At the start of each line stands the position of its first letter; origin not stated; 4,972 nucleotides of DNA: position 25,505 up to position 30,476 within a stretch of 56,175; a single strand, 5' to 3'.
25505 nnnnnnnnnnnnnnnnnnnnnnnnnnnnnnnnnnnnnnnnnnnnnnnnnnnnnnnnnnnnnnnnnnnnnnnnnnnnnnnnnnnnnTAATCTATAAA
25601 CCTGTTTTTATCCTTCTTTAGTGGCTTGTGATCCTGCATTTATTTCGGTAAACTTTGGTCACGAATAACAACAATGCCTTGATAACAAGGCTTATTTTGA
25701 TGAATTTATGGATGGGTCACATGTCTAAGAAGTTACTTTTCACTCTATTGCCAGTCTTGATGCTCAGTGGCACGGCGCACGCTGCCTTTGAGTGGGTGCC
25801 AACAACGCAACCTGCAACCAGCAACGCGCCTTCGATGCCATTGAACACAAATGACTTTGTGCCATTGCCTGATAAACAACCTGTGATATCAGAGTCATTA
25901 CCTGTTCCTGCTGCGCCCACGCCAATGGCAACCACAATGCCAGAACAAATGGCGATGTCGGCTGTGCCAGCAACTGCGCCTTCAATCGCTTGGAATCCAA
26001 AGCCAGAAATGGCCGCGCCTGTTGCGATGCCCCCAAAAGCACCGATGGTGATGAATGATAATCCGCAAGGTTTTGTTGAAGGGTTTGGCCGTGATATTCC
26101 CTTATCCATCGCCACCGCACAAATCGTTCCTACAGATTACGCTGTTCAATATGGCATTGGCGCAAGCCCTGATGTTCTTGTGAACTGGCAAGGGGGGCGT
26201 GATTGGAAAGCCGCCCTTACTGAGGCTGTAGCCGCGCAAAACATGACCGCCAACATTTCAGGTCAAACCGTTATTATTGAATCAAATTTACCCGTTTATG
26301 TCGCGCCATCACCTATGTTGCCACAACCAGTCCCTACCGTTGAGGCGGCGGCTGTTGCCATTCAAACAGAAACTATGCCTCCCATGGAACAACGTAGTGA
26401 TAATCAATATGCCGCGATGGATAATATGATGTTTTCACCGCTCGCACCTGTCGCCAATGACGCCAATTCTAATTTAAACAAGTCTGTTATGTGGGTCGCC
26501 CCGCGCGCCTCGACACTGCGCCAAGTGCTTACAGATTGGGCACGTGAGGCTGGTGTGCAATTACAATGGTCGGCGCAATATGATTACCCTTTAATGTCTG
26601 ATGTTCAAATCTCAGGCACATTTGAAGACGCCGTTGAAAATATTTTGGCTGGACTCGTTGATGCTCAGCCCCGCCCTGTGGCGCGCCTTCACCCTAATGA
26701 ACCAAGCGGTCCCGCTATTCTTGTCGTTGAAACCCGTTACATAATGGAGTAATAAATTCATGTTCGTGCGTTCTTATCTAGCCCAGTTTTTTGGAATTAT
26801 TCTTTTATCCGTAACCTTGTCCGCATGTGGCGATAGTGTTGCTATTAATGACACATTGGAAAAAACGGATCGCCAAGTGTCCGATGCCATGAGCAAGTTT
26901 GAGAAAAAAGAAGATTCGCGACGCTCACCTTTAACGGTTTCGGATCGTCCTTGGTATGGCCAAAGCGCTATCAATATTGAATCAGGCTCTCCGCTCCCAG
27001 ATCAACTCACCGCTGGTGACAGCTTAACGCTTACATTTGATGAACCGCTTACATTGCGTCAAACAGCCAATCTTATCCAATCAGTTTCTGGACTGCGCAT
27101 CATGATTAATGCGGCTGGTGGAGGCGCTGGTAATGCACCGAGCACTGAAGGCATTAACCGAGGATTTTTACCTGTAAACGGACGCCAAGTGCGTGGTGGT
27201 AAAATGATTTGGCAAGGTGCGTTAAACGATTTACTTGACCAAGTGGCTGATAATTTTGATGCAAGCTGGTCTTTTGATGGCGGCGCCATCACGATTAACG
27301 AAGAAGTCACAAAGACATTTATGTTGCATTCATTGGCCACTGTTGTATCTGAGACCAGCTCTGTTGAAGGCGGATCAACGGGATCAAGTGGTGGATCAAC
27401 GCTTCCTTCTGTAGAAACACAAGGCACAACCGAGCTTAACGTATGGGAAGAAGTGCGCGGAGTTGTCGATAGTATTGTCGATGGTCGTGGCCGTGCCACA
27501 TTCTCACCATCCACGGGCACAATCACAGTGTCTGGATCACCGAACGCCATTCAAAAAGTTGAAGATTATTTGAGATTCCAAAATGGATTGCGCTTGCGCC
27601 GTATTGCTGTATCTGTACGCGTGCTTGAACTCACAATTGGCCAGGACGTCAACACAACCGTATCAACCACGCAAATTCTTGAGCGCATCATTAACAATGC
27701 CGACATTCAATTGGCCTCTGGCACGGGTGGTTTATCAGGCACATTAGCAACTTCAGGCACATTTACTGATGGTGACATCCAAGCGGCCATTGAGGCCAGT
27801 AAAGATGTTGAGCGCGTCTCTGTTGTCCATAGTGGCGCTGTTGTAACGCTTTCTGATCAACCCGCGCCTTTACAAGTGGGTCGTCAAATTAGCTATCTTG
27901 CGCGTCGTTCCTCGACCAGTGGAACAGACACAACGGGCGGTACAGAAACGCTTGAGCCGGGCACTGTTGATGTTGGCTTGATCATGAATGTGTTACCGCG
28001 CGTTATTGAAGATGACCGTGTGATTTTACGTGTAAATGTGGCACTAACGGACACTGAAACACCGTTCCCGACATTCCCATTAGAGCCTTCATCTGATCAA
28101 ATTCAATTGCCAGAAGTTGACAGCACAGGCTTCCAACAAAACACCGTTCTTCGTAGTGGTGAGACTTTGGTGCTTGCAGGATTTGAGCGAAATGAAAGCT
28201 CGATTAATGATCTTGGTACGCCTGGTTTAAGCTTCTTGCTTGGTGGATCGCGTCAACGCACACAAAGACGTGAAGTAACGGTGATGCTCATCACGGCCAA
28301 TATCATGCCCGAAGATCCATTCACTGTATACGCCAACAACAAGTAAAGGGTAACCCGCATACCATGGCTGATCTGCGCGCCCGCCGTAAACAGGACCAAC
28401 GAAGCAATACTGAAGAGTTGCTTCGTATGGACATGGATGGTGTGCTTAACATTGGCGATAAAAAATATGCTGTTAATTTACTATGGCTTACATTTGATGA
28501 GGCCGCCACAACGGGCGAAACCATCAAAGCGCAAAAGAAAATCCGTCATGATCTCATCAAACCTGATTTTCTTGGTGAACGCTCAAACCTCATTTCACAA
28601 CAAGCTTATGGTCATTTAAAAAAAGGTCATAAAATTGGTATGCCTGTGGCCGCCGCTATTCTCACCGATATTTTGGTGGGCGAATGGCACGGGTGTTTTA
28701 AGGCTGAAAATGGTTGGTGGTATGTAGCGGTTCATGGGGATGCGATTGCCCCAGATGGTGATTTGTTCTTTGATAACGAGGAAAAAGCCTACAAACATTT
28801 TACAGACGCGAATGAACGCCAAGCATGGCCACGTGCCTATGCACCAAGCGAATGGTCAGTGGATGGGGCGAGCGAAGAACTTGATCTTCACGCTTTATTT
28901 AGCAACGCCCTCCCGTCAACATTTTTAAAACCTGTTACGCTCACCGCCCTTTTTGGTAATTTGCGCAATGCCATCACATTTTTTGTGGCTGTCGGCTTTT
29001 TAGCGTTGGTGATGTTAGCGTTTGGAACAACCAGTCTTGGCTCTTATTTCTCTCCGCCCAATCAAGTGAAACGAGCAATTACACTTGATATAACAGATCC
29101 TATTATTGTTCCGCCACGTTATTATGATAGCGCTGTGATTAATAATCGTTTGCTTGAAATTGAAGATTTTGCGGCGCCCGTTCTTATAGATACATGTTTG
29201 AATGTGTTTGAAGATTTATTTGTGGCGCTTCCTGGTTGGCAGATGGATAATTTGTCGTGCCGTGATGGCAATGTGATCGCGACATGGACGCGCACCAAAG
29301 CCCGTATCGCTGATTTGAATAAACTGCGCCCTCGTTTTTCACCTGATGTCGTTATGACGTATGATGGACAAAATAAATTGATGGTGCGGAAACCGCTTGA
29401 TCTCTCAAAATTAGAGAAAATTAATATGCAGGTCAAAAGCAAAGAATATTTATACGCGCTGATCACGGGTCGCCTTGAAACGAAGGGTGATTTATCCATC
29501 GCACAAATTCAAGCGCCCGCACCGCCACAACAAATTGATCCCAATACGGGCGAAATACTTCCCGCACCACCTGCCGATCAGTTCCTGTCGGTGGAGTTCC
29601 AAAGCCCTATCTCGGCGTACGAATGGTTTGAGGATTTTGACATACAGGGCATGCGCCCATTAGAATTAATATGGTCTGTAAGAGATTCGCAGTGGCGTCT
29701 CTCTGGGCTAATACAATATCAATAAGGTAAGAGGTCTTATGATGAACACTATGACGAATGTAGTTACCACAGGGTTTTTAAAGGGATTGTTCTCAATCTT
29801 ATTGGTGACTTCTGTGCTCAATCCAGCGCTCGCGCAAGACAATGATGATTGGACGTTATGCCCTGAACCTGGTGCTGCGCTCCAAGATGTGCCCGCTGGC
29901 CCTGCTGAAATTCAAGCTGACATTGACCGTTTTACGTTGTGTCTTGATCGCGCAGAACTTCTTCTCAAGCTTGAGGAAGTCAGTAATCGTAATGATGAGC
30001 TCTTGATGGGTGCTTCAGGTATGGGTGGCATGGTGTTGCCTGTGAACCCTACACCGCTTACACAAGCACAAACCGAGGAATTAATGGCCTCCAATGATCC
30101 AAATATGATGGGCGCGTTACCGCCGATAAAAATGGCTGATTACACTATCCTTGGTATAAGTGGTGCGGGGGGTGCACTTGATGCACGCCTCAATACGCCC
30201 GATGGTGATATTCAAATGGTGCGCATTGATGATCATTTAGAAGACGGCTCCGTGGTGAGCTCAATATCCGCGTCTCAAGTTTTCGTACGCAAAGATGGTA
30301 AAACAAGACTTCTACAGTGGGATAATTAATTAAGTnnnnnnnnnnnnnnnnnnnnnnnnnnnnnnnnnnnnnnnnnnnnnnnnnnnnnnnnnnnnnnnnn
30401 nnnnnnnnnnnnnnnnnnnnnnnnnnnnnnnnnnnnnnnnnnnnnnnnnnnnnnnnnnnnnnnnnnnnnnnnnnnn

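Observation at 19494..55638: IncI-collinear Dot/Icm-type T4BSS split open by a nested type IVb pilus operon, in a chromosome with alphaproteobacterial core genes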

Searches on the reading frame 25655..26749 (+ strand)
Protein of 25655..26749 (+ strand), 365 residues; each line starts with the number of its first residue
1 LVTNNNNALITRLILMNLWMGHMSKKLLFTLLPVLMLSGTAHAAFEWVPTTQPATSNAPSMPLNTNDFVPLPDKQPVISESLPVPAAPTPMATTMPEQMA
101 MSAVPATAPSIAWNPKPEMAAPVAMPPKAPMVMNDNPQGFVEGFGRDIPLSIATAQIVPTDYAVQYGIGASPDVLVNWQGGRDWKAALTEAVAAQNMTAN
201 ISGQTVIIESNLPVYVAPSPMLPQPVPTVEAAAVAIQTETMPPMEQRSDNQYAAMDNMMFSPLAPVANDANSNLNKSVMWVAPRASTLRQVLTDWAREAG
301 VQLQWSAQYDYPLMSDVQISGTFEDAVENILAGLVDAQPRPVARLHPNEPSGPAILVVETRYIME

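Call 4: search_protein_families(library=pfam, proteins=[window:25655-26749:+], max_evalue=0.01)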
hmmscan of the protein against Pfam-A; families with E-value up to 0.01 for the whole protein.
window:25655-26749:+ (365 aa): 1 family
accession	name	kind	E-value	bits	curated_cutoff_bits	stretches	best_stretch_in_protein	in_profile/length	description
PF10671.14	TcpQ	-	3e-13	50.1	27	1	280-354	3-74/80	Toxin co-regulated pilus biosynthesis protein Q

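Call 21: search_protein_families(library=ncbifam, proteins=[window:25655-26749:+], max_evalue=0.01)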
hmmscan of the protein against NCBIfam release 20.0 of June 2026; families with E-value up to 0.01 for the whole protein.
window:25655-26749:+ (365 aa): 0 families

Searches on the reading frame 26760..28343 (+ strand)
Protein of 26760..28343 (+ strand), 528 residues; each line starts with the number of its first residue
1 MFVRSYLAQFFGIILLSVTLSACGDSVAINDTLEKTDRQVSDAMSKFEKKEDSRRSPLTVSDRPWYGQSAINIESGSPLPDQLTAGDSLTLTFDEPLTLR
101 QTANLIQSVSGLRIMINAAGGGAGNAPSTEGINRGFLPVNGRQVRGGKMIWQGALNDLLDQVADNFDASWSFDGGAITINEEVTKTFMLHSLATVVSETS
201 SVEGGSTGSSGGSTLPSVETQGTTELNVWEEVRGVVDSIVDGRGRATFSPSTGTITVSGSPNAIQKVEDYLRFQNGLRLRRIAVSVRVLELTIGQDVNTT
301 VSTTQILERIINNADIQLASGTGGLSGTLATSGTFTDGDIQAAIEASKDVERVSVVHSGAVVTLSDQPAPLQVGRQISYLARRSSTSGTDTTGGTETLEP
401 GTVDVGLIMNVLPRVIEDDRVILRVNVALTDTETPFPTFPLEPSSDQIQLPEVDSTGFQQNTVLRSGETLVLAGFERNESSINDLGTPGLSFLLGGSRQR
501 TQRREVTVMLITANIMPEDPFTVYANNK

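Call 4: search_protein_families(library=pfam, proteins=[window:26760-28343:+], max_evalue=0.01)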
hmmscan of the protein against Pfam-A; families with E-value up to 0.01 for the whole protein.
window:26760-28343:+ (528 aa): 2 families
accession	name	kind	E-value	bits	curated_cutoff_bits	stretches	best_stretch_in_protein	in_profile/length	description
PF00263.26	Secretin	-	2.8e-19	69.8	27.5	1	349-516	4-168/169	Bacterial type II and III secretion system protein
PF03958.22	Secretin_N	-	0.00053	20.6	28.2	1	230-271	25-60/69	Bacterial type II/III secretion system short domain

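Call 21: search_protein_families(library=ncbifam, proteins=[window:26760-28343:+], max_evalue=0.01)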
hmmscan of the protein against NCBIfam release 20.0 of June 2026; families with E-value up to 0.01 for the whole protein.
window:26760-28343:+ (528 aa): 7 families
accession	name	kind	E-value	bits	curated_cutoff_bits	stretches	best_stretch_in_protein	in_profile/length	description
TIGR02520.1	pilus_B_mal_scr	equivalog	3.7e-57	194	287.65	1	140-512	115-510/513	PilN family type IVB pilus formation outer membrane protein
TIGR02519.1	pilus_MshL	equivalog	2.9e-24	85.6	250.2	1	250-515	5-289/290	pilus (MSHA type) biogenesis protein MshL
TIGR02517.1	type_II_gspD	equivalog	3.7e-13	48.8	351.35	1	298-491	375-560/600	type II secretion system secretin GspD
TIGR02516.1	type_III_yscC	equivalog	1.8e-10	40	238.45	1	327-516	280-461/463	type III secretion system outer membrane ring subunit SctC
TIGR02515.1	IV_pilus_PilQ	subfamily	1.2e-09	37.7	284.35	1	297-481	218-388/428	type IV pilus secretin PilQ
NF011873.0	PRK15346.1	equivalog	0.00035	19.4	524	1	402-499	380-474/499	EscC/YscC/HrcC family type III secretion system outer membrane ring protein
NF042912.1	Amuc_1098_fam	equivalog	0.01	13.9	750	0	306-379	543-615/805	Amuc_1098 family type IV pilus outer membrane protein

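Call 33: find_homologous_proteins(query=window:26760-28343:+, max_evalue=1e-10)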
Query window:26760-28343:+ (528 aa): 183 proteins with E <= 1e-10 among 8000 candidates; the best 120 are listed.
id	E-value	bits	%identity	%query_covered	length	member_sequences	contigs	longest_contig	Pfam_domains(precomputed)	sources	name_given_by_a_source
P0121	0.0e+0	1134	100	100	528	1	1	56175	PF00263.27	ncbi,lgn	-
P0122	4.4e-292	987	85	100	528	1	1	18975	PF00263.27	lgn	-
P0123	9.5e-231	785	69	100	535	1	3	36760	PF00263.27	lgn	-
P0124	2.3e-229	780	69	100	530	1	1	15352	PF00263.27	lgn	-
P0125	5.0e-223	759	68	99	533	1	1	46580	PF00263.27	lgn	-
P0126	1.0e-222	758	67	98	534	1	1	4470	PF00263.27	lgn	-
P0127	2.0e-220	751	68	96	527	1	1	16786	PF00263.27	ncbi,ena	-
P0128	3.8e-215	733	67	96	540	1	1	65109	PF00263.27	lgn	-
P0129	6.2e-213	726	64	100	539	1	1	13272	PF00263.27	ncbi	-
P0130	2.0e-212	724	66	96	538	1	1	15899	PF00263.27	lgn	-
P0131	1.8e-193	662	60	98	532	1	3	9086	PF00263.27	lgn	-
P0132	6.5e-139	482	47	96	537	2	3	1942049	PF03958.23,PF00263.27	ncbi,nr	ncbi:MAG: hypothetical protein H6865_02965 [Rhodospirillales bacterium]|nr:hypothetical protein [Alp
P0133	2.4e-137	477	45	96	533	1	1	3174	PF00263.27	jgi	-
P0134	2.1e-136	474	46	98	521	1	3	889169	PF00263.27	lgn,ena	-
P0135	2.1e-135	470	45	98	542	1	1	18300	PF00263.27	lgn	-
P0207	9.0e-120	419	41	95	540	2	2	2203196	PF07655.19,PF00263.27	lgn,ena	-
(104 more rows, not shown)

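Call 34: find_encoding_contigs(protein=P0128, flank=10000, max_places=1)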
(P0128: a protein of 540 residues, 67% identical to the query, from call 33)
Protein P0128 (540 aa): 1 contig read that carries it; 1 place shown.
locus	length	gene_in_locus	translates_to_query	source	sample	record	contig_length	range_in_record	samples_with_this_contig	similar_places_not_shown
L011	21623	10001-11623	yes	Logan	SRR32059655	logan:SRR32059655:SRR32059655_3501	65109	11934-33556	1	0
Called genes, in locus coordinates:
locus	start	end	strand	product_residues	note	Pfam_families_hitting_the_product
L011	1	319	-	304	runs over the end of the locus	PF01075:Glyco_transf_9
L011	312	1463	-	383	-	PF13439:Glyco_transf_4, PF13579:Glyco_trans_4_4, PF00534:Glycos_transf_1, PF13692:Glyco_trans_1_4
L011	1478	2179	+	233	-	PF00561:Abhydrolase_1, PF12146:Hydrolase_4, PF12697:Abhydrolase_6, PF20408:Abhydrolase_11 (faint)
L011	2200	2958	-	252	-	PF01027:Bax1-I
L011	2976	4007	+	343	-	PF13098:Thioredoxin_2 (weak)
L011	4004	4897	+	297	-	-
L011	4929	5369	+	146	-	PF01464:SLT (weak)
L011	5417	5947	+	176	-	PF16816:DotD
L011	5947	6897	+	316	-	PF16932:T4SS_TraI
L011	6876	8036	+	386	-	PF00437:T2SSE, PF13555:AAA_29 (faint)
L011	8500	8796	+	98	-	PF28014:IcmT_2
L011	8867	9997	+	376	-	PF10671:TcpQ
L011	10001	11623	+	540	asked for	PF00263:Secretin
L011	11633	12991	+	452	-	PF06864:PAP_PilO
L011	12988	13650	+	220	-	-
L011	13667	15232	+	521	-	PF00437:T2SSE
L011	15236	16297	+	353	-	PF00482:T2SSF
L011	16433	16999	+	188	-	PF07963:N_methyl (weak)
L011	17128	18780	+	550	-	-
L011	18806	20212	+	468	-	-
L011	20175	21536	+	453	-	-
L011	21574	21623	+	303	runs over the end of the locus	-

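Call 35: find_encoding_contigs(protein=P0207, flank=10000, max_places=1)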
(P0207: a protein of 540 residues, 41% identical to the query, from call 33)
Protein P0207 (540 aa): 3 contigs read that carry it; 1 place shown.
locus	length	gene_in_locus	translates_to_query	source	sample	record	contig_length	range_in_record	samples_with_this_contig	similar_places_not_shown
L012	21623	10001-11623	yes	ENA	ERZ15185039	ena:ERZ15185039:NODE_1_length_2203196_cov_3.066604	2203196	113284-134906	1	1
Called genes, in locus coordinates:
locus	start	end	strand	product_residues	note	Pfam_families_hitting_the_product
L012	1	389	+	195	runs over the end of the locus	PF18306:LDcluster4, PF03641:Lysine_decarbox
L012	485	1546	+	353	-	PF00990:GGDEF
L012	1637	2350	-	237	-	PF01027:Bax1-I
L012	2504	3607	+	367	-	PF13098:Thioredoxin_2 (weak)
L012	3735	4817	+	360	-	-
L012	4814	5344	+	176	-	-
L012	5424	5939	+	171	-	PF16816:DotD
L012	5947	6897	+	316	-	PF16932:T4SS_TraI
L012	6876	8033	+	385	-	PF00437:T2SSE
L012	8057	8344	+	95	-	PF28014:IcmT_2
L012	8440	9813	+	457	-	PF10671:TcpQ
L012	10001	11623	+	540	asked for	PF07655:Secretin_N_2, PF00263:Secretin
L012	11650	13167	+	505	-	PF06864:PAP_PilO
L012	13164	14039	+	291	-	-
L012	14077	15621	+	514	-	PF00437:T2SSE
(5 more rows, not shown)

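Call 36: find_encoding_contigs(protein=P0132, flank=10000, max_places=1)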
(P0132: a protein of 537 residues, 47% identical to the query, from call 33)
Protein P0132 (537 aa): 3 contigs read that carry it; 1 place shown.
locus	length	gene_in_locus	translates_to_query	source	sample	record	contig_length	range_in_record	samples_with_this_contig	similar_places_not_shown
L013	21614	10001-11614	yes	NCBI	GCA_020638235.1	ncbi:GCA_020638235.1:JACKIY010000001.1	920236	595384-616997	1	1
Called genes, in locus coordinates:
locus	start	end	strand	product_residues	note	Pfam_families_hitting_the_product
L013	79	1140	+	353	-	PF00990:GGDEF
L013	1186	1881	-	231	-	PF01027:Bax1-I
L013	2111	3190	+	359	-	-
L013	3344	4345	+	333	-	-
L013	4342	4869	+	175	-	PF01464:SLT (weak)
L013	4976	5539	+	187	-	PF16816:DotD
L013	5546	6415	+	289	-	PF16932:T4SS_TraI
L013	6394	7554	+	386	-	PF00437:T2SSE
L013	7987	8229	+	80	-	PF28014:IcmT_2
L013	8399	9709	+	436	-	PF10671:TcpQ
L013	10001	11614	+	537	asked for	PF03958:Secretin_N (faint), PF00263:Secretin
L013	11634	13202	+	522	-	PF06864:PAP_PilO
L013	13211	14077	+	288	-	-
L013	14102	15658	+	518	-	PF00437:T2SSE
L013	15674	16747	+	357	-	PF00482:T2SSF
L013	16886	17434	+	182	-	PF08805:PilS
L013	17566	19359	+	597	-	-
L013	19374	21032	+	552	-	PF07963:N_methyl (weak), PF04917:Shufflon_N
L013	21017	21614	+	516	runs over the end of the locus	PF07963:N_methyl (faint)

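Call 69: search_protein_families(library=pfam, proteins=[L011:8033-8500:+], max_evalue=0.01)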
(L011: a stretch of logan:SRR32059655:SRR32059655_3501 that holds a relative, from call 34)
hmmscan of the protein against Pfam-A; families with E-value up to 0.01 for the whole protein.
L011:8033-8500:+ (156 aa): 2 families
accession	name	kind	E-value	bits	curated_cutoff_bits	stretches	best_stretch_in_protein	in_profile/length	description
PF01243.27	PNPOx_N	-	5.9e-10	40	28.1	1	6-119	3-98/120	Pyridoxamine 5'-phosphate oxidase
PF12900.13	Pyridox_ox_2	-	0.0059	17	27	1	8-136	5-135/140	Pyridoxamine 5'-phosphate oxidase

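Call 92: find_encoding_contigs(protein=P0121, flank=1000, max_places=3)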
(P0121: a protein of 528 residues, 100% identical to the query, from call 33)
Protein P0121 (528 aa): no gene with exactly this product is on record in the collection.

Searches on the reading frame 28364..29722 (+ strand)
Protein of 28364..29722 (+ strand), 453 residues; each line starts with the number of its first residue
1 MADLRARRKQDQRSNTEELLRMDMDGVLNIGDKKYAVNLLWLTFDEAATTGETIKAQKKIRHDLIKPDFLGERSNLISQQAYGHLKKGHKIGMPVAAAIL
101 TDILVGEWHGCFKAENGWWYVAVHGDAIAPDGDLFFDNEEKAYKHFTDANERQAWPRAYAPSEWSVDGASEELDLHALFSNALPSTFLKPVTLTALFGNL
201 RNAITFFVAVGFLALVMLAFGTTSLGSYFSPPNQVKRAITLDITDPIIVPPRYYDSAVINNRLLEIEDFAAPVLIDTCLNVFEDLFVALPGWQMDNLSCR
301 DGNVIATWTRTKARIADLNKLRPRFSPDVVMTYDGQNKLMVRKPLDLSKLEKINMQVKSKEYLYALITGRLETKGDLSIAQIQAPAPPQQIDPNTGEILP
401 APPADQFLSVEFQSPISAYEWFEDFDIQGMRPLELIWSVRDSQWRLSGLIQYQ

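Call 5: search_protein_families(library=pfam, proteins=[window:28364-29722:+], max_evalue=0.01)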
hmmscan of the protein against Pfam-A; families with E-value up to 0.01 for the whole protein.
window:28364-29722:+ (453 aa): 1 family
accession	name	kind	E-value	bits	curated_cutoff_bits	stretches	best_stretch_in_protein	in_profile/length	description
PF06864.17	PAP_PilO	-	1e-15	58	26.7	2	92-215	63-181/419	Pilin accessory protein (PilO)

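Call 21: search_protein_families(library=ncbifam, proteins=[window:28364-29722:+], max_evalue=0.01)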
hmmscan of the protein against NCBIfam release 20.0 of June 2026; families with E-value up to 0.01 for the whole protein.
window:28364-29722:+ (453 aa): 0 families

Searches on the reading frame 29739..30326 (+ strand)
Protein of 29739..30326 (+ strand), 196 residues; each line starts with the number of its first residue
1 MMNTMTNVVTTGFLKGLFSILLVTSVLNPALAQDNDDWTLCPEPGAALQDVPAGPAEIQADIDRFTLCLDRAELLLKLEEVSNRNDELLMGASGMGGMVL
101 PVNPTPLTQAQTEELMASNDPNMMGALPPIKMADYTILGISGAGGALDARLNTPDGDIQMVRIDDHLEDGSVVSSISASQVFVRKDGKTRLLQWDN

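Call 5: search_protein_families(library=pfam, proteins=[window:29739-30326:+], max_evalue=0.01)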
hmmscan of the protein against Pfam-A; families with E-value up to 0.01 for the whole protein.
window:29739-30326:+ (196 aa): 0 families

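Call 21: search_protein_families(library=ncbifam, proteins=[window:29739-30326:+], max_evalue=0.01)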
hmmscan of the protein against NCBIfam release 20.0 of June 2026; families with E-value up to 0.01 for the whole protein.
window:29739-30326:+ (196 aa): 1 family
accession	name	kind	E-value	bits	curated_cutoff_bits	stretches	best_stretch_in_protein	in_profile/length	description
TIGR03021.1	pilP_fam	equivalog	1.7e-05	25.8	34.65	1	57-183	9-118/119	type IV pilus biogenesis protein PilP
